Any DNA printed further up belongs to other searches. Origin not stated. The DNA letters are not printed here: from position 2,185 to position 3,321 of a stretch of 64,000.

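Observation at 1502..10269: Accessory glycoconjugate/lipid-headgroup cluster combining a split transketolase with CDP-alcohol phosphatidyltransferases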

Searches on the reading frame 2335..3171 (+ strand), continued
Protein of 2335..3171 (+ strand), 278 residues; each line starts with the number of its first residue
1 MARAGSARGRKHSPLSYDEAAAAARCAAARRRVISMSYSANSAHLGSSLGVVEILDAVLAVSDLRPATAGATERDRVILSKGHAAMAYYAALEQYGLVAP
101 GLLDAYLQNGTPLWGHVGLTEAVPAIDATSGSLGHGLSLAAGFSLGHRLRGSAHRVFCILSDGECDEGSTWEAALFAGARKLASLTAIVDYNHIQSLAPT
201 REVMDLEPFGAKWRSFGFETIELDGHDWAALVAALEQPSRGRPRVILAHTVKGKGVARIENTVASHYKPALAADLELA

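Call 50: search_solved_structures(query=window:2335-3171:+, max_evalue=0.00001, show_alignments=2)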
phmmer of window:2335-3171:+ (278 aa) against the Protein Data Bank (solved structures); distinct sequences matched with E-value up to 0.00001: 42.
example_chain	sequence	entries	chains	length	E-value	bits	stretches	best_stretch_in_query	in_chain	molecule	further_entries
6yak_AAA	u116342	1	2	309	2e-53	184.7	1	29-267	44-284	N-terminal component of the split chain transketolase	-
3mos_A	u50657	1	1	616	3.1e-31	112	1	24-270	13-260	Transketolase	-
6rjb_A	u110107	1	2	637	3.2e-31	112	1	24-270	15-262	Transketolase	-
4kxu_A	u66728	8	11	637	3.2e-31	112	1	24-270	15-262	Transketolase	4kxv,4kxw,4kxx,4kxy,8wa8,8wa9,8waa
3ooy_A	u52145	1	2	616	3.9e-31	111.6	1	27-270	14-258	Transketolase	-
6ha3_A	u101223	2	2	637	8.3e-31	110.6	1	24-270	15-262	Transketolase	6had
3m34_A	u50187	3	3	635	4.8e-24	88.4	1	35-269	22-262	Transketolase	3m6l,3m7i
3l84_A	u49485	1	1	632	4.8e-24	88.4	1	35-269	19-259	Transketolase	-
8r3r_A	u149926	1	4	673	5.5e-21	78.4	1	37-272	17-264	Probable transketolase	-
5vrb_A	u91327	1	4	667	4.8e-19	72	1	38-276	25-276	Transketolase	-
8r3p_A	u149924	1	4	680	1.1e-17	67.5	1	34-269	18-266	Transketolase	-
3uk1_A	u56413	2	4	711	1.4e-16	64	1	26-259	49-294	Transketolase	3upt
3kom_A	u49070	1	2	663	1.4e-16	63.9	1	33-270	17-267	Transketolase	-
5i5g_A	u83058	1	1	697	1.5e-16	63.9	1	30-275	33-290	Transketolase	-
5hje_A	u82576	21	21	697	1.5e-16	63.8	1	30-275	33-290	Transketolase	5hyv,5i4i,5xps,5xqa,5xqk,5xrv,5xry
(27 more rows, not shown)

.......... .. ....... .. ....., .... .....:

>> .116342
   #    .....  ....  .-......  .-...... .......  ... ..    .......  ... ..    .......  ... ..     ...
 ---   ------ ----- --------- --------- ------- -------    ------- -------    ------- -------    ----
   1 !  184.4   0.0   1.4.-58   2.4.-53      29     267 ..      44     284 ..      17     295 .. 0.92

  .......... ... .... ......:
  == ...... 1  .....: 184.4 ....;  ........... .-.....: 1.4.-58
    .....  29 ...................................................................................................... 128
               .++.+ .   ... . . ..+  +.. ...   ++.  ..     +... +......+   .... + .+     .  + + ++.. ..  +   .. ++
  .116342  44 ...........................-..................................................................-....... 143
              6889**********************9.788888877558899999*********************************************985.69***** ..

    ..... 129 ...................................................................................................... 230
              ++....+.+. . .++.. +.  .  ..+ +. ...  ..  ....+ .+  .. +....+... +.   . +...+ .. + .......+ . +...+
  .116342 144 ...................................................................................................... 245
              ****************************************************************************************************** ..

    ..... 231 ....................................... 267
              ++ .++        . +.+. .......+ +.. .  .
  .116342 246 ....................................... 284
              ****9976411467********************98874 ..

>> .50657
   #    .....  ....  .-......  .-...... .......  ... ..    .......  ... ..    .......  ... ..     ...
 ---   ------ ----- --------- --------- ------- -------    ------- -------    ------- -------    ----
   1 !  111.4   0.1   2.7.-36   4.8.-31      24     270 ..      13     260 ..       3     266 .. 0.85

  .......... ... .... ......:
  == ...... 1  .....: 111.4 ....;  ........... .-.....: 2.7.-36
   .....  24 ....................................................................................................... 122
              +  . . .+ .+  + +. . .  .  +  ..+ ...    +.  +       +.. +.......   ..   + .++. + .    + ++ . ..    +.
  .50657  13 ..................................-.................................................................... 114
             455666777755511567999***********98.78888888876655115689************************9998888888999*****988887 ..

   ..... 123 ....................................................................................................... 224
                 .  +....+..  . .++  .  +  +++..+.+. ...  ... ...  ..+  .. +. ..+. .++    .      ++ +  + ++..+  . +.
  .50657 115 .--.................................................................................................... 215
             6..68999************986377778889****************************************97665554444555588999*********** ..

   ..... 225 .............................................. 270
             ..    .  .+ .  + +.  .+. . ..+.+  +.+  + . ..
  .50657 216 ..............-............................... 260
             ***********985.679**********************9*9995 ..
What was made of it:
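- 2335..3171 (+): Split transketolase, N-terminal (ThDP-binding) subunit. Best solved match is the split transketolase of Carboxydothermus, 6YAK, 2e-53 (call 50).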

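Call 77: search_protein_families(library=padloc, proteins=[window:2335-3171:+], max_evalue=0.001)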
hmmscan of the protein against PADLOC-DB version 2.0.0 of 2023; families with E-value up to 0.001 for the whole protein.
window:2335-3171:+ (278 aa): 0 families

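Call 78: search_protein_families(library=ncbifam, proteins=[L087:8129-8899:+, L087:8884-10029:+, L087:11745-12656:+, L087:13066-14004:+, L003:11778-12884:+, L006:12737-14311:+, L006:8150-8917:+, L006:8914-9993:+, L089:7937-8881:+, L089:8842-9936:+], max_evalue=1e-10)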
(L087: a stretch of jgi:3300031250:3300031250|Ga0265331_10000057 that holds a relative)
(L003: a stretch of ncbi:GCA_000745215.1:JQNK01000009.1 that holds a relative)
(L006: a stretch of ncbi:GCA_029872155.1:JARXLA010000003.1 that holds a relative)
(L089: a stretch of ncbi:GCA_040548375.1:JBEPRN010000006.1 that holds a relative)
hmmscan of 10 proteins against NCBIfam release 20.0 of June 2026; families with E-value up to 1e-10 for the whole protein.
L087:8129-8899:+ (256 aa): 9 families
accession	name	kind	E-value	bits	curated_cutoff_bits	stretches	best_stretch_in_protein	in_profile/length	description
TIGR02623.1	G1P_cyt_trans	equivalog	5.1e-129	429.1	300.25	1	1-256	1-255/255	glucose-1-phosphate cytidylyltransferase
TIGR03992.1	Arch_glmU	subfamily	7.8e-25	87.6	292.1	1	1-74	1-74/393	bifunctional sugar-1-phosphate nucleotidylyltransferase/acetyltransferase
NF049965.1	GlMnHpPGnyltfHddC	equivalog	9e-25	87.6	300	1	1-81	1-80/221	D-glycero-D-manno-heptose 1-phosphate guanosyltransferase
NF052502.1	man1P_GTase_Rv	exception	1.6e-20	73.3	440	1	2-237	2-221/352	mannose-1-phosphate guanylyltransferase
NF041313.1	UDPGP_AglF_Halo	equivalog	4.3e-17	62.4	400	1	1-69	1-69/234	UTP--glucose-1-phosphate uridylyltransferase AglF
NF041173.1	Sug_nt_acttase_Thmprot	equivalog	1.9e-14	53.5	600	1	1-230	1-211/405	bifunctional sugar-1-phosphate nucleotidylyltransferase/acetyltransferase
NF045761.1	NAMPUrTaseMurU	equivalog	2e-12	47.4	250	0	1-65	1-65/226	N-acetylmuramate alpha-1-phosphate uridylyltransferase MurU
TIGR01208.1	rmlA_long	equivalog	4.9e-11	42.1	320.25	0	2-230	1-218/353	glucose-1-phosphate thymidylyltransferase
NF041135.1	IPPtranDIPPsyn_Thcocales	equivalog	5.1e-11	42.2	580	0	1-65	1-62/419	bifunctional L-myo-inositol-1-phosphate cytidylyltransferase/CDP-L-myo-inositol myo-inositolphosphotransferase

L087:8884-10029:+ (381 aa): 5 families
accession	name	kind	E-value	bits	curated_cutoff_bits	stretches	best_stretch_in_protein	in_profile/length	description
TIGR02622.1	CDP_4_6_dhtase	equivalog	2.4e-137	457.8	278.45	1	10-353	1-351/352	CDP-glucose 4,6-dehydratase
TIGR01181.1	dTDP_gluc_dehyt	equivalog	6.4e-27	94.5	365.1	1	16-335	2-313/321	dTDP-glucose 4,6-dehydratase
TIGR04180.1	EDH_00030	hypoth_equivalog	3.8e-15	55.7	475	1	16-316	1-292/297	NAD-dependent 4,6-dehydratase LegB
TIGR01179.1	galE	equivalog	4.1e-15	55.5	262.3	1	16-332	2-324/332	UDP-glucose 4-epimerase GalE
TIGR01472.1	gmd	equivalog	1.3e-11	44.3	415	0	68-235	61-228/342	GDP-mannose 4,6-dehydratase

L087:11745-12656:+ (303 aa): 7 families
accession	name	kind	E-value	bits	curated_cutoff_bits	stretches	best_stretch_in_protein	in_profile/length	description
TIGR01179.1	galE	equivalog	5.7e-15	55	262.3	0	2-152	1-159/332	UDP-glucose 4-epimerase GalE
NF058621.1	DiazavRedAvaA7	equivalog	9.4e-14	51.7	400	1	1-238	1-239/304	3-diazoavenalumate denitrifying reductase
NF042422.1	oxyalk_red_OleD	equivalog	1.6e-13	50.7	580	1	1-251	1-255/329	2-alkyl-3-oxoalkanoate reductase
TIGR04180.1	EDH_00030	hypoth_equivalog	1.1e-12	47.7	475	1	3-285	1-296/297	NAD-dependent 4,6-dehydratase LegB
TIGR02197.1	heptose_epim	equivalog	2.8e-12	46.4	274.6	1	3-297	1-312/316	ADP-glyceromanno-heptose 6-epimerase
NF047922.1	GDPFucSynFcl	equivalog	4e-12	46.2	500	1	2-295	4-298/308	GDP-L-fucose synthase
TIGR03466.1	HpnA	hypoth_equivalog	6.5e-11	41.7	367.65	1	1-152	1-155/327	hopanoid-associated sugar epimerase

L087:13066-14004:+ (312 aa): 2 families
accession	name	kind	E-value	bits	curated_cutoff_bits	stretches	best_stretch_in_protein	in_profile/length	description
NF047588.1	GlcsyltransPgfSStrep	equivalog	1.2e-57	195.5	500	1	4-303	3-299/308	glycosyltransferase PgfS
NF007986.1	PRK10714.1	equivalog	5e-36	124.3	529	1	2-306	6-308/316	undecaprenyl-phosphate 4-deoxy-4-formamido-L-arabinose transferase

L003:11778-12884:+ (368 aa): 11 families
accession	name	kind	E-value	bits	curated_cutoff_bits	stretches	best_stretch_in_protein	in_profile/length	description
TIGR01181.1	dTDP_gluc_dehyt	equivalog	8.2e-26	90.8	365.1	1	38-358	2-313/321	dTDP-glucose 4,6-dehydratase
TIGR04180.1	EDH_00030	hypoth_equivalog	2.6e-20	72.7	475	1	38-299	1-252/297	NAD-dependent 4,6-dehydratase LegB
NF008872.0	PRK11908.1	equivalog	8.4e-19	67.8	294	1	108-362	68-341/349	bifunctional UDP-4-keto-pentose/UDP-xylose synthase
NF047922.1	GDPFucSynFcl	equivalog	1.2e-17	64.4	500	1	134-357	80-302/308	GDP-L-fucose synthase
NF007490.0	PRK10084.1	subfamily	5.4e-16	58.5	649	1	126-357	91-335/361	dTDP-glucose 4,6-dehydratase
NF007582.0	PRK10217.1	equivalog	8.6e-15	54.7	698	1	110-356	76-331/355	dTDP-glucose 4,6-dehydratase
NF011728.1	PRK15181.1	equivalog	6.6e-14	51.7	760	1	33-359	13-340/348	Vi polysaccharide biosynthesis UDP-N-acetylglucosaminuronic acid C-4 epimerase TviC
TIGR01746.1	Thioester-redct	subfamily_domain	2.7e-13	49.9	213.35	0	108-218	88-193/371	thioester reductase domain-containing protein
NF005998.1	PRK08125.1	equivalog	1.7e-11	43.3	777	1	149-309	422-591/649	bifunctional UDP-4-amino-4-deoxy-L-arabinose formyltransferase/UDP-glucuronic acid oxidase ArnA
NF042422.1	oxyalk_red_OleD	equivalog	3.8e-11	42.9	580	0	38-296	3-243/329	2-alkyl-3-oxoalkanoate reductase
TIGR01179.1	galE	equivalog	7.1e-11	41.5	262.3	0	38-225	2-181/332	UDP-glucose 4-epimerase GalE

L006:12737-14311:+ (524 aa): 0 families

L006:8150-8917:+ (255 aa): 8 families
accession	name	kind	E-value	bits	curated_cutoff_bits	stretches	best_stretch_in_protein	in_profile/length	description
TIGR02623.1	G1P_cyt_trans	equivalog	2.1e-129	430.4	300.25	1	1-255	1-255/255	glucose-1-phosphate cytidylyltransferase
TIGR03992.1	Arch_glmU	subfamily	6.2e-25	87.9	292.1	1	1-71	1-71/393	bifunctional sugar-1-phosphate nucleotidylyltransferase/acetyltransferase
NF052502.1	man1P_GTase_Rv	exception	6.5e-21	74.6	440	0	97-236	76-221/352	mannose-1-phosphate guanylyltransferase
NF049965.1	GlMnHpPGnyltfHddC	equivalog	8.8e-21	74.6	300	1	1-70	1-70/221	D-glycero-D-manno-heptose 1-phosphate guanosyltransferase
NF041313.1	UDPGP_AglF_Halo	equivalog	2.8e-19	69.5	400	1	1-68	1-68/234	UTP--glucose-1-phosphate uridylyltransferase AglF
NF041173.1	Sug_nt_acttase_Thmprot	equivalog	2.9e-15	56.1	600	1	1-229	1-211/405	bifunctional sugar-1-phosphate nucleotidylyltransferase/acetyltransferase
NF045761.1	NAMPUrTaseMurU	equivalog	5.5e-14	52.6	250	1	1-235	1-217/226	N-acetylmuramate alpha-1-phosphate uridylyltransferase MurU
TIGR02091.1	glgC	equivalog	9.1e-11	41.4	424.9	0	4-180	4-179/364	glucose-1-phosphate adenylyltransferase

L006:8914-9993:+ (359 aa): 8 families
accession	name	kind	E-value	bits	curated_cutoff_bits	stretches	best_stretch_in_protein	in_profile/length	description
TIGR02622.1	CDP_4_6_dhtase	equivalog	6.1e-129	430.2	278.45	1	7-351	2-351/352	CDP-glucose 4,6-dehydratase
TIGR01181.1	dTDP_gluc_dehyt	equivalog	2.8e-27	95.7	365.1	1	11-333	1-313/321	dTDP-glucose 4,6-dehydratase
TIGR01179.1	galE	equivalog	7.2e-21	74.3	262.3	1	11-176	1-164/332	UDP-glucose 4-epimerase GalE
NF007582.0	PRK10217.1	equivalog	2.6e-18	66.2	698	1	10-180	2-182/355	dTDP-glucose 4,6-dehydratase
TIGR04180.1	EDH_00030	hypoth_equivalog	1.8e-15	56.8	475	1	12-317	1-295/297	NAD-dependent 4,6-dehydratase LegB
NF007490.0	PRK10084.1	subfamily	1.8e-14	53.5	649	1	11-333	2-336/361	dTDP-glucose 4,6-dehydratase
NF007956.0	PRK10675.1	subfamily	2.8e-14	53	394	1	11-174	2-165/338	UDP-glucose 4-epimerase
TIGR01472.1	gmd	equivalog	3.7e-14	52.7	415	1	12-179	3-176/342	GDP-mannose 4,6-dehydratase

L089:7937-8881:+ (314 aa): 8 families
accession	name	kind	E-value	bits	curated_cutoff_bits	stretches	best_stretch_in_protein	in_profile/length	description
TIGR02623.1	G1P_cyt_trans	equivalog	3e-125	416.8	300.25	1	59-314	1-255/255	glucose-1-phosphate cytidylyltransferase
TIGR03992.1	Arch_glmU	subfamily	8.9e-26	90.7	292.1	1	59-271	1-188/393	bifunctional sugar-1-phosphate nucleotidylyltransferase/acetyltransferase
NF052502.1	man1P_GTase_Rv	exception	4.3e-22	78.5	440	1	61-295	3-221/352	mannose-1-phosphate guanylyltransferase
NF049965.1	GlMnHpPGnyltfHddC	equivalog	7.5e-21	74.8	300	1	59-138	1-79/221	D-glycero-D-manno-heptose 1-phosphate guanosyltransferase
NF041313.1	UDPGP_AglF_Halo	equivalog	5.9e-16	58.6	400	1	59-128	1-70/234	UTP--glucose-1-phosphate uridylyltransferase AglF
NF045761.1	NAMPUrTaseMurU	equivalog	2.2e-13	50.6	250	0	59-123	1-65/226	N-acetylmuramate alpha-1-phosphate uridylyltransferase MurU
NF041173.1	Sug_nt_acttase_Thmprot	equivalog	7.7e-13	48.2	600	1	59-271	1-188/405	bifunctional sugar-1-phosphate nucleotidylyltransferase/acetyltransferase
TIGR01208.1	rmlA_long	equivalog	4.7e-12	45.5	320.25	0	61-259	2-183/353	glucose-1-phosphate thymidylyltransferase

L089:8842-9936:+ (364 aa): 8 families
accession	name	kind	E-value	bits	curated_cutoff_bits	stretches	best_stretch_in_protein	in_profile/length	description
TIGR02622.1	CDP_4_6_dhtase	equivalog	4e-131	437.3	278.45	1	18-357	1-351/352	CDP-glucose 4,6-dehydratase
TIGR01181.1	dTDP_gluc_dehyt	equivalog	1.3e-28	100.1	365.1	1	24-339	2-313/321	dTDP-glucose 4,6-dehydratase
TIGR04180.1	EDH_00030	hypoth_equivalog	1.8e-24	86.3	475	1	24-322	1-294/297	NAD-dependent 4,6-dehydratase LegB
TIGR01179.1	galE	equivalog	2.6e-22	79.1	262.3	1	23-203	1-178/332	UDP-glucose 4-epimerase GalE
NF007582.0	PRK10217.1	equivalog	1.8e-16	60.2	698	1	22-340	2-334/355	dTDP-glucose 4,6-dehydratase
NF007490.0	PRK10084.1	subfamily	1.1e-14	54.2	649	1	23-341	2-338/361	dTDP-glucose 4,6-dehydratase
TIGR01472.1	gmd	equivalog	3.9e-14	52.6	415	1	24-247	3-235/342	GDP-mannose 4,6-dehydratase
NF007956.0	PRK10675.1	subfamily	8.4e-14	51.4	394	0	23-181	2-162/338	UDP-glucose 4-epimerase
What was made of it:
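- On Transketolase (split-gene type): Relatives follow rfbF and rfbG (call 78).
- Relatives are embedded in CDP-glucose cassettes (call 78).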
